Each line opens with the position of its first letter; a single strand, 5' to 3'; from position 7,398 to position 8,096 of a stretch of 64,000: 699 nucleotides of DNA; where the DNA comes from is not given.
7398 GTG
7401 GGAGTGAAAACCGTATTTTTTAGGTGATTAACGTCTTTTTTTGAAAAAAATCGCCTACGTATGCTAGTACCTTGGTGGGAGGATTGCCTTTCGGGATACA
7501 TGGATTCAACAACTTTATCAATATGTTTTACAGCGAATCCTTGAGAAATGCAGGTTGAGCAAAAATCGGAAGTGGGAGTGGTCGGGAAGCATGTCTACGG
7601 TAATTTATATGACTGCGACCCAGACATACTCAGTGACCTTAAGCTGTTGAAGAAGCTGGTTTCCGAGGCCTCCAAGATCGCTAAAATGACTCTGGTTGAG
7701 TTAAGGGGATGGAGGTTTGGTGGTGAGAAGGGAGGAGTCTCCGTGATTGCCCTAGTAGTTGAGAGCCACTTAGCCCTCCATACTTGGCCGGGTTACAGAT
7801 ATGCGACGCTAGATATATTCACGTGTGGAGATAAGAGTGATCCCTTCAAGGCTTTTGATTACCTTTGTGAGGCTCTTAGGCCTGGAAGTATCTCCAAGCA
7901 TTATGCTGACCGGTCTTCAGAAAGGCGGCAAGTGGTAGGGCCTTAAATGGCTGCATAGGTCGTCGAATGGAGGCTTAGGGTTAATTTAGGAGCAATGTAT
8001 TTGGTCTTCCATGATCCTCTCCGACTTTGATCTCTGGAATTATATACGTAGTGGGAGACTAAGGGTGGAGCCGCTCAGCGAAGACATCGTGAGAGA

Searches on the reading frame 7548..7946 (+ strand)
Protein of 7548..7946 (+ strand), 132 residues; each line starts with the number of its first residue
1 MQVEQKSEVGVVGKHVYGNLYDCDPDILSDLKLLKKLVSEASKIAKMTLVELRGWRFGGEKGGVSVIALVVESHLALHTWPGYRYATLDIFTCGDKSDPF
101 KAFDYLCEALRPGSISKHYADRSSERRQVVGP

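Call 8: find_encoding_contigs(protein=window:7548-7943:+, flank=3000, max_places=6)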
Protein window:7548-7943:+ (132 aa): 1 contig read that carries it; 1 place shown.
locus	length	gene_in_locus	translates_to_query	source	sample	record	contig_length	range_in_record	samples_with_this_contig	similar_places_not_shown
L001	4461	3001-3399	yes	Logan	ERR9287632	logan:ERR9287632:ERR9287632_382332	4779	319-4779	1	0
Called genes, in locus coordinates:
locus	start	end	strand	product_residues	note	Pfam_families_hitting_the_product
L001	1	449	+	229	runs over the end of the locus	PF01904:DUF72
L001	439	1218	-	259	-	PF01978:TrmB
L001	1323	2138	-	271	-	PF00459:Inositol_P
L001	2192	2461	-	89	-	-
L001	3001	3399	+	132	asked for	PF02675:AdoMet_dc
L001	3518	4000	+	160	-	PF22769:DCD, PF00692:dUTPase (weak)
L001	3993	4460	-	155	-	?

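Call 14: find_homologous_proteins(query=window:7548-7943:+, max_evalue=1e-10)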
Query window:7548-7943:+ (132 aa): 478 proteins with E <= 1e-10 among 493 candidates; the best 120 are listed.
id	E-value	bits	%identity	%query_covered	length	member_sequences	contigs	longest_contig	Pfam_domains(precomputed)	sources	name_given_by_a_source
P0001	2.1e-78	279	92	100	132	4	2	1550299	PF02675.22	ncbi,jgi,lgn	jgi:S-adenosylmethionine decarboxylase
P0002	6.0e-59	216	82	88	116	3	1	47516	PF02675.22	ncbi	ncbi:MAG: adenosylmethionine decarboxylase, partial [Nitrososphaerota archaeon]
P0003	1.9e-57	211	69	99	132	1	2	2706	PF02675.22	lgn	-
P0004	2.1e-57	211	72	98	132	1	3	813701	PF02675.22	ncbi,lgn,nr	ncbi:MAG: adenosylmethionine decarboxylase [Nitrososphaerota archaeon]|nr:adenosylmethionine decarbo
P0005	1.1e-52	195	71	94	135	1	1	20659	PF02675.22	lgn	-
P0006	2.6e-52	194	70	90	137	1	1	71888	PF02675.22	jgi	-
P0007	3.6e-52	194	62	100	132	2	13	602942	PF02675.22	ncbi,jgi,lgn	ncbi:MAG: adenosylmethionine decarboxylase [Nitrososphaerota archaeon]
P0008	3.9e-51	190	63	93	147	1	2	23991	PF02675.22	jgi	jgi:S-adenosylmethionine decarboxylase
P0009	4.2e-51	190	63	93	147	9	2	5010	PF02675.22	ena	-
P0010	4.8e-51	190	63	93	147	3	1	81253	PF02675.22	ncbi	-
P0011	5.2e-51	190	68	86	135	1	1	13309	PF02675.22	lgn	-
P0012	5.3e-51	190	63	93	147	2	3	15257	PF02675.22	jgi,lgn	jgi:S-adenosylmethionine decarboxylase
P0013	1.4e-50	188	68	86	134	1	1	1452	PF02675.22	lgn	-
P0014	2.2e-50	188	64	93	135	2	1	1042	PF02675.22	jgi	-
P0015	2.2e-50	188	67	86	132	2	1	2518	PF02675.22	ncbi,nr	ncbi:MAG: adenosylmethionine decarboxylase, partial [Candidatus Micrarchaeota archaeon]|nr:adenosylm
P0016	3.7e-49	184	66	87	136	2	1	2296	PF02675.22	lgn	-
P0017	9.0e-49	183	63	92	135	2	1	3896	PF02675.22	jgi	-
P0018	1.8e-48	182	64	86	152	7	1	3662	PF02675.22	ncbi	-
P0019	1.2e-47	179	62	94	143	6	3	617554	PF02675.22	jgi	jgi:S-adenosylmethionine decarboxylase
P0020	1.7e-47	179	66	86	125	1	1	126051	PF02675.22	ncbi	-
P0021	5.4e-47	177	64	87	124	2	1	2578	PF02675.22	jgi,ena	-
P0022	7.0e-47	177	66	86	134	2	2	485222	PF02675.22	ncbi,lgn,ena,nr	ncbi:MAG: adenosylmethionine decarboxylase [Thermoprotei archaeon]|nr:MAG: adenosylmethionine decarb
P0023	1.3e-46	176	64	86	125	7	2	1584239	PF02675.22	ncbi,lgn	ncbi:MAG: adenosylmethionine decarboxylase [Candidatus Methanomethylicia archaeon]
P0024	3.9e-46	174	64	86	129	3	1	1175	PF02675.22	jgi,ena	-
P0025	1.0e-45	173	64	87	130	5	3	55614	PF02675.22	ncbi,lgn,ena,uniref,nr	ncbi:MAG: adenosylmethionine decarboxylase [Candidatus Methanomethylicota archaeon]|uniref:S-adenosy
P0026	1.7e-45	172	60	89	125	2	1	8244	PF02675.22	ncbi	ncbi:MAG: adenosylmethionine decarboxylase [Candidatus Methanomethylicia archaeon]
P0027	5.2e-45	170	60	95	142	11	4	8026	PF02675.22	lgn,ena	-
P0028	5.7e-45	170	59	98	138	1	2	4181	PF02675.22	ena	-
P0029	5.7e-45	170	63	86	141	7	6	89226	PF02675.22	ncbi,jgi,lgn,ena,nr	ncbi:MAG: adenosylmethionine decarboxylase [Desulfurococcaceae archaeon]|nr:adenosylmethionine decar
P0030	6.0e-45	170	64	94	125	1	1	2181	PF02675.22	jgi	jgi:S-adenosylmethionine decarboxylase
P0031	6.1e-45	170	61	89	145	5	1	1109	PF02675.22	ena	-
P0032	7.8e-45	170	63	94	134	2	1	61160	PF02675.22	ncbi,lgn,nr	ncbi:S-adenosylmethionine decarboxylase proenzyme [archaeon HR01]|nr:S-adenosylmethionine decarboxyl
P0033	9.5e-45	170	59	96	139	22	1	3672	PF02675.22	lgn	-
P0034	1.0e-44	170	59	98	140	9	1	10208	PF02675.22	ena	-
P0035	1.0e-44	170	56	95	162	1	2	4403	PF02675.22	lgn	-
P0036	1.3e-44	169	64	92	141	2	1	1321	PF02675.22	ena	-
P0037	1.7e-44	169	61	92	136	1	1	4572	PF02675.22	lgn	-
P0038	1.7e-44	169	64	94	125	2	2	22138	PF02675.22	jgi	jgi:S-adenosylmethionine decarboxylase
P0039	2.1e-44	169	58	87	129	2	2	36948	PF02675.22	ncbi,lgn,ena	-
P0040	2.3e-44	168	64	86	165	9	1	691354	PF02675.22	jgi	-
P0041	2.4e-44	168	60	92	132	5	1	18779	PF02675.22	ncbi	ncbi:MAG: adenosylmethionine decarboxylase [Thermofilum sp.]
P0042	3.0e-44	168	62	87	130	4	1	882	PF02675.22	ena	-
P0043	3.0e-44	168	60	95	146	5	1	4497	PF02675.22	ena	-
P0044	3.2e-44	168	65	86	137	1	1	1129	PF02675.22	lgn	-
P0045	3.2e-44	168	65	86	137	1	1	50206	PF02675.22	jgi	-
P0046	3.5e-44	168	61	86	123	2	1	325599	PF02675.22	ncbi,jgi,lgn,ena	-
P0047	4.2e-44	168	60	94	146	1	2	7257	PF02675.22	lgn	-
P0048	5.7e-44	167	54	95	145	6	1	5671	PF02675.22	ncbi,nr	ncbi:adenosylmethionine decarboxylase [Candidatus Nezhaarchaeota archaeon WYZ-LMO7]|nr:MAG: adenosyl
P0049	7.0e-44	167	64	86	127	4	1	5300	PF02675.22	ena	-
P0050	8.5e-44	167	61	86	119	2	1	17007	PF02675.22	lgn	-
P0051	9.1e-44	166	59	93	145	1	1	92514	PF02675.22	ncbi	-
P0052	1.1e-43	166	64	87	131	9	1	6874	PF02675.22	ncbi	ncbi:MAG: adenosylmethionine decarboxylase, partial [Candidatus Caldarchaeum sp.]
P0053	1.3e-43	166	65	86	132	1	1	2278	PF02675.22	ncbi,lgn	-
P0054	1.4e-43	166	63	87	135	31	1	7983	PF02675.22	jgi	jgi:S-adenosylmethionine decarboxylase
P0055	1.4e-43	166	64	86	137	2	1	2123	PF02675.22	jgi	-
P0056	1.5e-43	166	65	86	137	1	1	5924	PF02675.22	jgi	-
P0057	1.7e-43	166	59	95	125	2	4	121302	PF02675.22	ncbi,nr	ncbi:MAG: adenosylmethionine decarboxylase [Candidatus Caldarchaeum sp.]|nr:adenosylmethionine decar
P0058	1.8e-43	166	59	92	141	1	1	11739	PF02675.22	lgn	-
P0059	2.2e-43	165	60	91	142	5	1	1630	PF02675.22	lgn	-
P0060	2.5e-43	165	62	86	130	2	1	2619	PF02675.22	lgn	-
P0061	3.0e-43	165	56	89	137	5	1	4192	PF02675.22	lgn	-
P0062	3.3e-43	165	61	89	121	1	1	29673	PF02675.22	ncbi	-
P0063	3.4e-43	165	64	86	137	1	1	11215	PF02675.22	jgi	-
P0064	4.0e-43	164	62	86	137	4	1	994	PF02675.22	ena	-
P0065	4.7e-43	164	56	98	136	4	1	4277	PF02675.22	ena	-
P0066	6.9e-43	164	60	92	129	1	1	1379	PF02675.22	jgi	-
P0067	7.4e-43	164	60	95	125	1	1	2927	PF02675.22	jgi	-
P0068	8.0e-43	163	61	86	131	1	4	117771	PF02675.22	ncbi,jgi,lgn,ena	-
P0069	9.0e-43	163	61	89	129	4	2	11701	PF02675.22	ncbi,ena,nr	ncbi:MAG: adenosylmethionine decarboxylase [Thermoprotei archaeon]|nr:MAG: adenosylmethionine decarb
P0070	9.5e-43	163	61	86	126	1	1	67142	PF02675.22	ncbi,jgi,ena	-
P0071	9.8e-43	163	56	91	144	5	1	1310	PF02675.22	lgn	-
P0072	1.0e-42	163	60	86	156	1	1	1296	PF02675.22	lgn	-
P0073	1.0e-42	163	63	87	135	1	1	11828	PF02675.22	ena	-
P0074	1.1e-42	163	58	94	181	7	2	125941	PF02675.22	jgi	-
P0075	1.2e-42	163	59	93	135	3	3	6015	PF02675.22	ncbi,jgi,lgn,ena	-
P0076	1.2e-42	163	61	85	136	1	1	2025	PF02675.22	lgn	-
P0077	1.4e-42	163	56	91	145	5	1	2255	PF02675.22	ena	-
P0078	1.8e-42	162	58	92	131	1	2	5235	PF02675.22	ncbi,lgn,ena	ncbi:MAG: adenosylmethionine decarboxylase [Thermofilaceae archaeon]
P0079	1.9e-42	162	62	86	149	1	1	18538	PF02675.22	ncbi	-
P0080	2.0e-42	162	59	92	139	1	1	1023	PF02675.22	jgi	jgi:S-adenosylmethionine decarboxylase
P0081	2.0e-42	162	59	91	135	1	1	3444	PF02675.22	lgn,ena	-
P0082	2.1e-42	162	57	92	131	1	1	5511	PF02675.22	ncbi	ncbi:MAG: adenosylmethionine decarboxylase [Thermofilaceae archaeon]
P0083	2.3e-42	162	62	86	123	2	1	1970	PF02675.22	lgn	-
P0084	2.5e-42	162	63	86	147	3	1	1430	PF02675.22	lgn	-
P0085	2.5e-42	162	62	86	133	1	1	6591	PF02675.22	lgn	-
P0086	2.5e-42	162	60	89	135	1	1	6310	PF02675.22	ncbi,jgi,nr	ncbi:MAG: adenosylmethionine decarboxylase [Ignisphaera sp.]|nr:adenosylmethionine decarboxylase [Ig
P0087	2.5e-42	162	57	87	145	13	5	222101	PF02675.22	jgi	jgi:S-adenosylmethionine decarboxylase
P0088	2.6e-42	162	57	90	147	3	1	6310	PF02675.22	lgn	-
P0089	3.1e-42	162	56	94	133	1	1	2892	PF02675.22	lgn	-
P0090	3.7e-42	161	63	86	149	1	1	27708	PF02675.22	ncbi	-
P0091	4.0e-42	161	62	86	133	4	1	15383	PF02675.22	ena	-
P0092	4.0e-42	161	57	94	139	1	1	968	PF02675.22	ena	-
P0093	4.6e-42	161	61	89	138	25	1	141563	PF02675.22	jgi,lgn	jgi:S-adenosylmethionine decarboxylase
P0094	4.7e-42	161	60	86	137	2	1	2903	PF02675.22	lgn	-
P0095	4.8e-42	161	58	95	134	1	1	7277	PF02675.22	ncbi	ncbi:MAG: adenosylmethionine decarboxylase [Thermofilaceae archaeon]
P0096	4.9e-42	161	59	89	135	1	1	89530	PF02675.22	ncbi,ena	-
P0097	4.9e-42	161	60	89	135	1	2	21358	PF02675.22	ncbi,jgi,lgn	jgi:S-adenosylmethionine decarboxylase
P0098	5.0e-42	161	62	86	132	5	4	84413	PF02675.22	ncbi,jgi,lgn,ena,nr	ncbi:MAG TPA: adenosylmethionine decarboxylase [Desulfurococcales archaeon]|nr:adenosylmethionine de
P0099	5.0e-42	161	58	95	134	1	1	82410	PF02675.22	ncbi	ncbi:MAG: adenosylmethionine decarboxylase [Thermofilaceae archaeon]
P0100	5.1e-42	161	59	95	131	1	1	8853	PF02675.22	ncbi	-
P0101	5.1e-42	161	61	86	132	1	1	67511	PF02675.22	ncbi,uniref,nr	ncbi:adenosylmethionine decarboxylase [Ignisphaera sp. 4213-co]|uniref:Arginine decarboxylase proenz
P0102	5.1e-42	161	61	86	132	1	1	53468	PF02675.22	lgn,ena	-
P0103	5.1e-42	161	61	86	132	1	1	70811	PF02675.22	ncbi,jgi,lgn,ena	-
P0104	5.5e-42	161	60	89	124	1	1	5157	PF02675.22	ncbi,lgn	-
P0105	5.7e-42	161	57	94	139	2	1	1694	PF02675.22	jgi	jgi:S-adenosylmethionine decarboxylase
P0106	6.3e-42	161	57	88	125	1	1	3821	PF02675.22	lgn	-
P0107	7.2e-42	160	62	86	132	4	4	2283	PF02675.22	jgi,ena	-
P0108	8.4e-42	160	60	89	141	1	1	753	PF02675.22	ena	-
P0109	8.6e-42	160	56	88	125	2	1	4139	PF02675.22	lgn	-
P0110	8.9e-42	160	55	100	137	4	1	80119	PF02675.22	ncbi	-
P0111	9.3e-42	160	59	87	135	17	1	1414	PF02675.22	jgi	jgi:S-adenosylmethionine decarboxylase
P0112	9.3e-42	160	59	89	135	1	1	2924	PF02675.22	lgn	-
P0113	9.4e-42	160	55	94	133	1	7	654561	PF02675.22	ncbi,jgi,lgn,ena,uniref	ncbi:MAG: adenosylmethionine decarboxylase [Ignisphaera sp.]|uniref:Arginine decarboxylase proenzyme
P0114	9.6e-42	160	57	95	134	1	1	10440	PF02675.22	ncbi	ncbi:MAG: adenosylmethionine decarboxylase [Thermofilaceae archaeon]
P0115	9.6e-42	160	58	95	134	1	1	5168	PF02675.22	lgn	-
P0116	9.7e-42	160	54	100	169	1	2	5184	PF02675.22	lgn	-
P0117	1.0e-41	160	60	87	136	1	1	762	PF02675.22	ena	-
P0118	1.0e-41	160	61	86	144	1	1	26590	PF02675.22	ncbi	-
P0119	1.1e-41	160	59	88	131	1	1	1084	PF02675.22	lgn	-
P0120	1.1e-41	160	62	86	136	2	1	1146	PF02675.22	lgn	-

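Call 15: find_encoding_contigs(protein=P0001, flank=4000, max_places=4)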
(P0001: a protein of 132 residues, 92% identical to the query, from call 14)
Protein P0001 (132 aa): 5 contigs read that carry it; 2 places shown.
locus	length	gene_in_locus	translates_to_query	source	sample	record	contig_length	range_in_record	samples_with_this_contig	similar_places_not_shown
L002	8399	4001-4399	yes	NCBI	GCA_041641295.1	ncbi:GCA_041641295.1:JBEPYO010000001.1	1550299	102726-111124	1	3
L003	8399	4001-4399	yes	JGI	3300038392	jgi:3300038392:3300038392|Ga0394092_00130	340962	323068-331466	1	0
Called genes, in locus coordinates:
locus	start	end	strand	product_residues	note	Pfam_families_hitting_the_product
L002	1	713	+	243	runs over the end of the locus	PF13560:HTH_31 (faint), PF01381:HTH_3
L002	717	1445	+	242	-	PF01904:DUF72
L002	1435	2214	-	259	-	PF01978:TrmB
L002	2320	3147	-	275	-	PF00459:Inositol_P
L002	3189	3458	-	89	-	-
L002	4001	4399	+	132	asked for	PF02675:AdoMet_dc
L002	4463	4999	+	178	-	PF22769:DCD, PF00692:dUTPase (weak)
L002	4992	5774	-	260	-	PF23023:Anti-Pycsar_Apyc1, PF00753:Lactamase_B, PF12706:Lactamase_B_2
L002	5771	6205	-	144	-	PF01967:MoaC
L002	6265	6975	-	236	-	PF13085:Fer2_3, PF13187:Fer4_9 (faint), PF13183:Fer4_8, PF13237:Fer4_10, PF12838:Fer4_7 (weak), PF13534:Fer4_17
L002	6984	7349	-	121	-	-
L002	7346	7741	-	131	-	PF01127:Sdh_cyt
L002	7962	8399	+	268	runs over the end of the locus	PF00970:FAD_binding_6, PF00175:NAD_binding_1 (weak)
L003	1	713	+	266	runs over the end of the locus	PF01381:HTH_3, PF13560:HTH_31 (faint)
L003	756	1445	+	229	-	PF01904:DUF72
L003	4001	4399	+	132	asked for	PF02675:AdoMet_dc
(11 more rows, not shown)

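Call 16: find_encoding_contigs(protein=P0002, flank=4000, max_places=3)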
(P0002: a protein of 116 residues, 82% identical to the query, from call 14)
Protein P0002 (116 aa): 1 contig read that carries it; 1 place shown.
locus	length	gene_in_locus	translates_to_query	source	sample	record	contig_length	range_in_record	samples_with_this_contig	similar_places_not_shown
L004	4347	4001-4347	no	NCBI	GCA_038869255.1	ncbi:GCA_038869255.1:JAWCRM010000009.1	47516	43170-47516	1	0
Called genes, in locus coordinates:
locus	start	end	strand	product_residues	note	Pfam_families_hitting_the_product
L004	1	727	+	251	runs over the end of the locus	PF01381:HTH_3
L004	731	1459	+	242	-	PF01904:DUF72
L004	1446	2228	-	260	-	PF01978:TrmB, PF12840:HTH_20 (faint)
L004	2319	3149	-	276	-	PF00459:Inositol_P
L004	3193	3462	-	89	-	-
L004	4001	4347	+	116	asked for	PF02675:AdoMet_dc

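Call 17: find_encoding_contigs(protein=P0004, flank=4000, max_places=3)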
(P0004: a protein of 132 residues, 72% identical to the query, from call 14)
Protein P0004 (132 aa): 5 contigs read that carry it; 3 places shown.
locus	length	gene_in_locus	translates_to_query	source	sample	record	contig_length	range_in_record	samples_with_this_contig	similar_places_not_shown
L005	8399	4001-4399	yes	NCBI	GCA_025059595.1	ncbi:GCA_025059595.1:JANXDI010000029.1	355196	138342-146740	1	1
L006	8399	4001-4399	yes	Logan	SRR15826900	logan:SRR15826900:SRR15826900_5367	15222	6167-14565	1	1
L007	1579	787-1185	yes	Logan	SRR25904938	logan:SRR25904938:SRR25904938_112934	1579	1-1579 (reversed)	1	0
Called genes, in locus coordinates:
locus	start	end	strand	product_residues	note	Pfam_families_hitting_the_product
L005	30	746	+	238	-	PF01381:HTH_3 (weak)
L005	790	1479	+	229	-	PF01904:DUF72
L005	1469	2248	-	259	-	PF01978:TrmB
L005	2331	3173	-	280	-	PF00316:FBPase, PF00459:Inositol_P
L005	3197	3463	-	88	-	-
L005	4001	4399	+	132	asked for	PF02675:AdoMet_dc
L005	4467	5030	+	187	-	PF06559:DCD_N (faint), PF22769:DCD, PF00692:dUTPase (weak)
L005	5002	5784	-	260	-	PF23023:Anti-Pycsar_Apyc1, PF00753:Lactamase_B, PF12706:Lactamase_B_2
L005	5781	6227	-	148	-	PF01967:MoaC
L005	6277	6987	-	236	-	PF13085:Fer2_3, PF13187:Fer4_9 (faint), PF13183:Fer4_8, PF13237:Fer4_10, PF12838:Fer4_7 (weak), PF13534:Fer4_17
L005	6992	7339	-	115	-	-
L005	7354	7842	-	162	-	PF01127:Sdh_cyt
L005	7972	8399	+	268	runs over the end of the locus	PF00970:FAD_binding_6 (weak)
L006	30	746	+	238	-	PF01381:HTH_3 (weak)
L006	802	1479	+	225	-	PF01904:DUF72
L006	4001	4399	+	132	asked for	PF02675:AdoMet_dc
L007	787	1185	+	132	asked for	PF02675:AdoMet_dc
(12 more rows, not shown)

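Call 20: find_encoding_contigs(protein=P0007, flank=4000, max_places=3)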
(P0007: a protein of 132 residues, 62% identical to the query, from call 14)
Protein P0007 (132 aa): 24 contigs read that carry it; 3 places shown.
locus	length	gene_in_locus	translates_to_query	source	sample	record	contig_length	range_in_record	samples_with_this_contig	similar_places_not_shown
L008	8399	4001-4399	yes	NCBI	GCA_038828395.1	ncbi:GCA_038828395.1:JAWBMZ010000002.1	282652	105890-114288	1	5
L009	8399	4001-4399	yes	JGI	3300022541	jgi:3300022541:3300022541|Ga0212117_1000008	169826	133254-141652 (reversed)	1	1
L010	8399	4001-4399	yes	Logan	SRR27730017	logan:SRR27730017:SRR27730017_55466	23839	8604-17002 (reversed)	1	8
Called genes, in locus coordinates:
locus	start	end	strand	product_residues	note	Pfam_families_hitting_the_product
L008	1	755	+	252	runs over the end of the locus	PF01381:HTH_3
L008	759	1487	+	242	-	PF01904:DUF72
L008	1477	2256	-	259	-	PF01978:TrmB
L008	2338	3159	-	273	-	PF00459:Inositol_P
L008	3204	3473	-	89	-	-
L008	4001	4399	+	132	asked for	PF02675:AdoMet_dc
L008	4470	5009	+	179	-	PF22769:DCD, PF00692:dUTPase (weak)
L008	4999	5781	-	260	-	PF23023:Anti-Pycsar_Apyc1, PF00753:Lactamase_B, PF12706:Lactamase_B_2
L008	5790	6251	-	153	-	PF01967:MoaC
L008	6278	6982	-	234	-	PF13085:Fer2_3, PF13187:Fer4_9 (faint), PF13183:Fer4_8, PF13237:Fer4_10, PF12838:Fer4_7 (weak), PF13484:Fer4_16 (weak), PF13534:Fer4_17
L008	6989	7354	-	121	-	-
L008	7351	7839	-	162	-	PF01127:Sdh_cyt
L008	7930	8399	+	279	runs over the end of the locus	PF00970:FAD_binding_6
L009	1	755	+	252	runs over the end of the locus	PF01381:HTH_3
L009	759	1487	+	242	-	PF01904:DUF72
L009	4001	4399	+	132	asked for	PF02675:AdoMet_dc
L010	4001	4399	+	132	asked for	PF02675:AdoMet_dc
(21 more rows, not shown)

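Call 21: find_encoding_contigs(protein=P0006, flank=4000, max_places=2)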
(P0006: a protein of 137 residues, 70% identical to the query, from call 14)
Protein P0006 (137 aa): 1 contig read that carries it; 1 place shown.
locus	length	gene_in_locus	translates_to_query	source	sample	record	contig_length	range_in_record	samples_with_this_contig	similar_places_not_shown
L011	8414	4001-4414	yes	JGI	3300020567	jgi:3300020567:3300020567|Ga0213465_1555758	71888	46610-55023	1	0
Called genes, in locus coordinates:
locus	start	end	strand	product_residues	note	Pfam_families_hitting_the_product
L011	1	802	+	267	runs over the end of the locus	PF01381:HTH_3, PF13560:HTH_31 (faint)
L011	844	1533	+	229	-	PF01904:DUF72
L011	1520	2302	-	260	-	PF01978:TrmB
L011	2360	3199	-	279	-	PF00316:FBPase (weak), PF00459:Inositol_P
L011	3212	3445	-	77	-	-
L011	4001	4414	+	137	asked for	PF02675:AdoMet_dc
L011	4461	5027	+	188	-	PF06559:DCD_N (weak), PF22769:DCD, PF00692:dUTPase (weak)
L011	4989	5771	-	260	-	PF23023:Anti-Pycsar_Apyc1, PF00753:Lactamase_B, PF12706:Lactamase_B_2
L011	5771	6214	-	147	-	PF01967:MoaC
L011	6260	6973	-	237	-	PF13085:Fer2_3, PF12838:Fer4_7 (faint), PF13187:Fer4_9 (faint), PF13183:Fer4_8, PF13237:Fer4_10, PF13534:Fer4_17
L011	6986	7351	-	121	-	-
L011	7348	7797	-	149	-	PF01127:Sdh_cyt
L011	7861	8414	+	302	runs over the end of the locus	PF00970:FAD_binding_6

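Call 22: find_encoding_contigs(protein=P0005, flank=4000, max_places=2)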
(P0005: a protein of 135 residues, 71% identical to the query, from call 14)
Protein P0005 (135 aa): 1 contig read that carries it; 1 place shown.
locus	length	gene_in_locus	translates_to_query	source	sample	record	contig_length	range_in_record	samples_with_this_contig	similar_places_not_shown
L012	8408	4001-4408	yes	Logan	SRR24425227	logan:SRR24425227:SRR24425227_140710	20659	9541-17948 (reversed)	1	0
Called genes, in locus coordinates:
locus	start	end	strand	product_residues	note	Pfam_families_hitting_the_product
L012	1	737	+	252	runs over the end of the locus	PF01381:HTH_3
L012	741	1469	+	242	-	PF01904:DUF72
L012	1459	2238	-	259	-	PF01978:TrmB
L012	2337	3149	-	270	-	PF00459:Inositol_P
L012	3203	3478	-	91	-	-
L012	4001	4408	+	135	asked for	PF02675:AdoMet_dc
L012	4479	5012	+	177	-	PF22769:DCD, PF00692:dUTPase (faint)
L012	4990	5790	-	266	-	PF23023:Anti-Pycsar_Apyc1, PF00753:Lactamase_B, PF12706:Lactamase_B_2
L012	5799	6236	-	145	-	PF01967:MoaC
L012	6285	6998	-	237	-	PF13085:Fer2_3, PF13187:Fer4_9 (faint), PF13183:Fer4_8, PF13237:Fer4_10, PF12838:Fer4_7 (weak), PF13484:Fer4_16 (weak), PF13534:Fer4_17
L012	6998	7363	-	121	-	-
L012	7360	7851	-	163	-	PF01127:Sdh_cyt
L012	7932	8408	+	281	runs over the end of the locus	PF00970:FAD_binding_6, PF00175:NAD_binding_1 (faint)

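Call 26: search_protein_families(library=pfam, proteins=[window:7548-7946:+], max_evalue=1)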
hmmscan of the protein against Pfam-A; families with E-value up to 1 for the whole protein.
window:7548-7946:+ (132 aa): 1 family
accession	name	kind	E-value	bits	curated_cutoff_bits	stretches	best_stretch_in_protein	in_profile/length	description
PF02675.21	AdoMet_dc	-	1.9e-34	118.6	25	1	15-122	1-106/107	S-adenosylmethionine decarboxylase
